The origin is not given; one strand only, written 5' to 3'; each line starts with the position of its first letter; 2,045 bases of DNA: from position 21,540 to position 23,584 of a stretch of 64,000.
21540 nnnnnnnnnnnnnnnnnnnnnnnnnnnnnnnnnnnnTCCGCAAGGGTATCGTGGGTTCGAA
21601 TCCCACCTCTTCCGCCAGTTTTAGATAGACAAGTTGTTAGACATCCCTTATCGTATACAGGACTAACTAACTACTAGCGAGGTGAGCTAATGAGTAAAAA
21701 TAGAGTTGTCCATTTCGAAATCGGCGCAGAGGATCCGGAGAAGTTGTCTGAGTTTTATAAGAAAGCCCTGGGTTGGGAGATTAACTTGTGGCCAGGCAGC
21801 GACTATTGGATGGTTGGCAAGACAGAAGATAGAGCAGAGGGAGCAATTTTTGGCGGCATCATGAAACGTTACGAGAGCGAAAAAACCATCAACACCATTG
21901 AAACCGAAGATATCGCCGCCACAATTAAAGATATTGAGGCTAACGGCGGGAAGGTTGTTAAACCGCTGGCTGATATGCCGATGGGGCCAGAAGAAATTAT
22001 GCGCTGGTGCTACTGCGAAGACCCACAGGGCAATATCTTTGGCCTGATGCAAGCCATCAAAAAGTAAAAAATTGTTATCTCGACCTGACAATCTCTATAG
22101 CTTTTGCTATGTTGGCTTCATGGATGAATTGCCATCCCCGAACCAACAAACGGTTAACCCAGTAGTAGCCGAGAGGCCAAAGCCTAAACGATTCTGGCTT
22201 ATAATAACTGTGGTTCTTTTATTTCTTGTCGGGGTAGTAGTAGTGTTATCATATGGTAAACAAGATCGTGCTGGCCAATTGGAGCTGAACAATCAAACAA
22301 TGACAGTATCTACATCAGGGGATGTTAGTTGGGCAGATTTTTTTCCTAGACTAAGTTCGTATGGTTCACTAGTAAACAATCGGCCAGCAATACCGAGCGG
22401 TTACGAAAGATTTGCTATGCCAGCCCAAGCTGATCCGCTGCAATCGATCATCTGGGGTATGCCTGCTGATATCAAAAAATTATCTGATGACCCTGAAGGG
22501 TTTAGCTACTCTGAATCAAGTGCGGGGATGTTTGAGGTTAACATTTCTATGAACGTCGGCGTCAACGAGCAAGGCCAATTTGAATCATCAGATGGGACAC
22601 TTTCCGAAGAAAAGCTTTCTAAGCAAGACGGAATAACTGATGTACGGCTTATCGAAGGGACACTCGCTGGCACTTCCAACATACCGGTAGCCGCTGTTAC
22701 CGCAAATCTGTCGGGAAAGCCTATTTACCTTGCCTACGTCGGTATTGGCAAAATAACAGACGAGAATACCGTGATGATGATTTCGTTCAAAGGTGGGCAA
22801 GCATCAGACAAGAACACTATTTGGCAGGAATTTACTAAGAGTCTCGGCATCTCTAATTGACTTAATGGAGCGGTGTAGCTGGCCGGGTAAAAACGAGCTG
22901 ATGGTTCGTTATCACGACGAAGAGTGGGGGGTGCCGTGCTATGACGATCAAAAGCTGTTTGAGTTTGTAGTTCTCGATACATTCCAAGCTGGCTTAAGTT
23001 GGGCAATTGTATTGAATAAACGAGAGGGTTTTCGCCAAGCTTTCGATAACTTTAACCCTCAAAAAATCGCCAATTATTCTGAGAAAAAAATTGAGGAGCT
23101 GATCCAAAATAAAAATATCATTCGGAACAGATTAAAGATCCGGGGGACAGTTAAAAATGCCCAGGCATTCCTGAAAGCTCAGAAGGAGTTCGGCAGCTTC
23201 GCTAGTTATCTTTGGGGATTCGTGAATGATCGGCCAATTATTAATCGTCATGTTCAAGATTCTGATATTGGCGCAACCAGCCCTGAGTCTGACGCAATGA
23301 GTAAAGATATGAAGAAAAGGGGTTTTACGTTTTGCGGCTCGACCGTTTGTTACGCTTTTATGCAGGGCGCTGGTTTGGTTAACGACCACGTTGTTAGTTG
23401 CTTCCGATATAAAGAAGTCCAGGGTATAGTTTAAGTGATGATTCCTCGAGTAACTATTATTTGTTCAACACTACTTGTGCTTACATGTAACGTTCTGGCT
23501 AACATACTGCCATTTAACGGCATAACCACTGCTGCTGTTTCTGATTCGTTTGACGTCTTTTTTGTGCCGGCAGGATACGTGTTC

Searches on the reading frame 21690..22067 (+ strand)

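Call 32: search_protein_families(library=pfam, proteins=[window:21690-22067:+], max_evalue=0.001)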
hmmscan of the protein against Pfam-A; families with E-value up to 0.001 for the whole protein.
window:21690-22067:+ (125 aa): 3 families
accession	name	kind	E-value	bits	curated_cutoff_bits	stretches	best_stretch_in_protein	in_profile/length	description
PF00903.31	Glyoxalase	-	4.3e-11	43.7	20.6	1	5-117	1-119/121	Glyoxalase/Bleomycin resistance protein/Dioxygenase superfamily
PF22677.2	Ble-like_N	-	2e-06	27.9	24.5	1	5-35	1-31/41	Bleomycin resistance protein-like N-terminal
PF18029.7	Glyoxalase_6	-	2.9e-06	28.3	23.6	1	11-119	4-105/106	Glyoxalase-like domain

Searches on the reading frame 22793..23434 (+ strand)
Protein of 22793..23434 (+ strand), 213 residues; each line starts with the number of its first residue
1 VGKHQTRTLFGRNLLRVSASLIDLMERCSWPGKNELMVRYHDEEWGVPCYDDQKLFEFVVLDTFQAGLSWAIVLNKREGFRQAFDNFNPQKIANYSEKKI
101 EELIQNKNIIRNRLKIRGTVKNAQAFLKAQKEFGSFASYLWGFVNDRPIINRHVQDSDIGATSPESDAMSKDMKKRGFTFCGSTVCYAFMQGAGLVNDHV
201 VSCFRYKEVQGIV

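Call 32: search_protein_families(library=pfam, proteins=[window:22793-23434:+], max_evalue=0.001)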
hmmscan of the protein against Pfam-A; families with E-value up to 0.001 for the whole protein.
window:22793-23434:+ (213 aa): 1 family
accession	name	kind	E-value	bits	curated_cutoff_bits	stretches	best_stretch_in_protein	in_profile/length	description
PF03352.18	Adenine_glyco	-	3.7e-79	265.1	25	1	30-205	1-176/177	Methyladenine glycosylase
